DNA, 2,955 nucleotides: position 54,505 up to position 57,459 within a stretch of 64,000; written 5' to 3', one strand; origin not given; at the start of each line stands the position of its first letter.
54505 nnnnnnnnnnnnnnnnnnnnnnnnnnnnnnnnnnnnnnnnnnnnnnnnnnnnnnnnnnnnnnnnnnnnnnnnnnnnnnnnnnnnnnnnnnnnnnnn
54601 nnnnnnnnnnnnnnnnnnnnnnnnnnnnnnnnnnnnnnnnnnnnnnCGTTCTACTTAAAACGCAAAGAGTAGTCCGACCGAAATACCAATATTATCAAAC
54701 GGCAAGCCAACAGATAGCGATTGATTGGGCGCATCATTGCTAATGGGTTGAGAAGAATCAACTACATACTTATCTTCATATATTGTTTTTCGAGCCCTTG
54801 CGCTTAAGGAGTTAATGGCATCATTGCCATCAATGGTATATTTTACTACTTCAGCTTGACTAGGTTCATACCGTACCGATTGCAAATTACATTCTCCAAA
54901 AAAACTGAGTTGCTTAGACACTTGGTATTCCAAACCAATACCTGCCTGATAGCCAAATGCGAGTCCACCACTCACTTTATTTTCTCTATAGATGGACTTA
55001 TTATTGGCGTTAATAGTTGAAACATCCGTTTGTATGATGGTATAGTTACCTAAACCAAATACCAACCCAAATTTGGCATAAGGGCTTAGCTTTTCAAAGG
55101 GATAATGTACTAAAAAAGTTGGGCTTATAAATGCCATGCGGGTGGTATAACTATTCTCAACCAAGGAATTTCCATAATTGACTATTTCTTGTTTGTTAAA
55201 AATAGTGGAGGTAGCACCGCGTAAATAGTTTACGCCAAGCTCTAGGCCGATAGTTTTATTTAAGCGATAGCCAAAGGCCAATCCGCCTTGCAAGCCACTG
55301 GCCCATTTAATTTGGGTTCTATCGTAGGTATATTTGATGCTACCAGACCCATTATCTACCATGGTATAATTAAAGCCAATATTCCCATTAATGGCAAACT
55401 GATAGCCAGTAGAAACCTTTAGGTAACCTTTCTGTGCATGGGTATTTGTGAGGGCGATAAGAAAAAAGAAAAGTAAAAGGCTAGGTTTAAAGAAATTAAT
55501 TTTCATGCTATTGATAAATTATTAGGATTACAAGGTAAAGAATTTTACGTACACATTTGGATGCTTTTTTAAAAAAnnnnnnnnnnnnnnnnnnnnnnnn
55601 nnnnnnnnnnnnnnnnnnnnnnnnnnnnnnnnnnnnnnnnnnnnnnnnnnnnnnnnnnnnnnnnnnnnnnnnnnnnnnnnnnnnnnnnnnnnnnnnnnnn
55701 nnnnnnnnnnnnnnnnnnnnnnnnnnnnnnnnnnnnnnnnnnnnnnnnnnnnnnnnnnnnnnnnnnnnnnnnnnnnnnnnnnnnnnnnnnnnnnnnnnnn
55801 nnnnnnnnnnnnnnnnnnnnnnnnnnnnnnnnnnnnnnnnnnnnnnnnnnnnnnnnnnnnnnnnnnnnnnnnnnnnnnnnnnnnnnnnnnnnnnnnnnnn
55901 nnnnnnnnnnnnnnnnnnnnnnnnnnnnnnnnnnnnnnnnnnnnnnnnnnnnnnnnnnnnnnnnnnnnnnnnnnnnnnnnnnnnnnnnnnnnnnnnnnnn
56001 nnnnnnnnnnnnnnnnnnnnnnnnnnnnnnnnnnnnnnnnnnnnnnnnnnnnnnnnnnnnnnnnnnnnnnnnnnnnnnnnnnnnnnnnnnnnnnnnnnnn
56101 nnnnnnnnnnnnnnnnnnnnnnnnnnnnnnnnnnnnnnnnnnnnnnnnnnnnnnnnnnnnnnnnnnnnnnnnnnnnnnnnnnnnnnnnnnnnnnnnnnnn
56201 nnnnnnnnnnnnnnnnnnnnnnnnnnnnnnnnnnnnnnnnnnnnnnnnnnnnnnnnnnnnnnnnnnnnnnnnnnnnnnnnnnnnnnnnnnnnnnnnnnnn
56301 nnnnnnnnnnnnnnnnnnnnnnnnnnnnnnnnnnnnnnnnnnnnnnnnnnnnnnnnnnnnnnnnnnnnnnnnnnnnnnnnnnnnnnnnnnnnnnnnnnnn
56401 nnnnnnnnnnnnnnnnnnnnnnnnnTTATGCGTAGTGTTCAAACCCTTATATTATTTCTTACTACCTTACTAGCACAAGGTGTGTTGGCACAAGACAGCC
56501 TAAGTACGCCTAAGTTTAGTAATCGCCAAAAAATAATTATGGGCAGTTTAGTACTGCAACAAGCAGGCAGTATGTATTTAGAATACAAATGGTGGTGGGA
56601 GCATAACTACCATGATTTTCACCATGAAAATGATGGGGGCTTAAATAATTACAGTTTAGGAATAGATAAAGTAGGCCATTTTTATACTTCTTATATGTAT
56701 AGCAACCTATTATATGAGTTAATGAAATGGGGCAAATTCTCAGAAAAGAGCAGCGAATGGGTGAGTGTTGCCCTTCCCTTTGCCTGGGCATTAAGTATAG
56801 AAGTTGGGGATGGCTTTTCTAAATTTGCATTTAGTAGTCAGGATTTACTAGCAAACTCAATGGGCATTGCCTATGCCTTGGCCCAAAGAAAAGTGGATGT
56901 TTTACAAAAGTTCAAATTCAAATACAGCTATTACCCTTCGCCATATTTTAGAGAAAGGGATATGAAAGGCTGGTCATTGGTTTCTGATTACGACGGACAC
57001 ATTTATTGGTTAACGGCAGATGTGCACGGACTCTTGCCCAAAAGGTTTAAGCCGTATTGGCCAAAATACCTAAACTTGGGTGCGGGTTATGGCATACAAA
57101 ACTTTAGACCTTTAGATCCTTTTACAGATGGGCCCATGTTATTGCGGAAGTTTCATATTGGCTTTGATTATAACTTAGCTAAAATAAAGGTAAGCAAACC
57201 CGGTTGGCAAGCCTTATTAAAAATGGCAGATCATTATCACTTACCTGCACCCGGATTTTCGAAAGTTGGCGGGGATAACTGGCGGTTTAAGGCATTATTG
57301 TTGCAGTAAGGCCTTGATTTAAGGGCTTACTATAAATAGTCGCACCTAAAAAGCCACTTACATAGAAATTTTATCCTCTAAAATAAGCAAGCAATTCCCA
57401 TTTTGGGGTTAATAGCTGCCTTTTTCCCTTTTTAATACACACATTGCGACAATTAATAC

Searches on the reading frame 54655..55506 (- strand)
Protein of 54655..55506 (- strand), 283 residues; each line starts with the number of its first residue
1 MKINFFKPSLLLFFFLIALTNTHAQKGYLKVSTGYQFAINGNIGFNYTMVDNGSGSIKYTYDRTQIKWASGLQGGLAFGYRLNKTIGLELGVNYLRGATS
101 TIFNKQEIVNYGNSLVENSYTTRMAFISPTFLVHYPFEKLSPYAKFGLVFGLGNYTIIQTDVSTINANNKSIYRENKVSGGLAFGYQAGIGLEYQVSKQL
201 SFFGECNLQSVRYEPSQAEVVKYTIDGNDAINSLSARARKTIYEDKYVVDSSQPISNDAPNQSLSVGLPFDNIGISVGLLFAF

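Call 91: search_protein_families(library=pfam, proteins=[window:54655-55506:-], max_evalue=0.0001)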
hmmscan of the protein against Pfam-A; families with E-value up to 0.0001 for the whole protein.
window:54655-55506:- (283 aa): 2 families
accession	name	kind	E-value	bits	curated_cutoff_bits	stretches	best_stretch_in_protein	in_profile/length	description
PF13568.12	OMP_b-brl_2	-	9.7e-11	42.5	27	1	36-203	8-163/175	Outer membrane protein beta-barrel domain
PF13505.12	OMP_b-brl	-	1e-09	39.2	28.7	1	16-209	8-153/175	Outer membrane protein beta-barrel domain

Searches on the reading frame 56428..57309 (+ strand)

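Call 91: search_protein_families(library=pfam, proteins=[window:56428-57309:+], max_evalue=0.0001)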
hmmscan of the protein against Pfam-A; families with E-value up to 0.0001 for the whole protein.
window:56428-57309:+ (293 aa): 1 family
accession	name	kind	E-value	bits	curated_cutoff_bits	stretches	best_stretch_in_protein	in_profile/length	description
PF10043.14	DUF2279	-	1.9e-14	54.5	28.6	1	73-151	8-87/91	Predicted periplasmic lipoprotein (DUF2279)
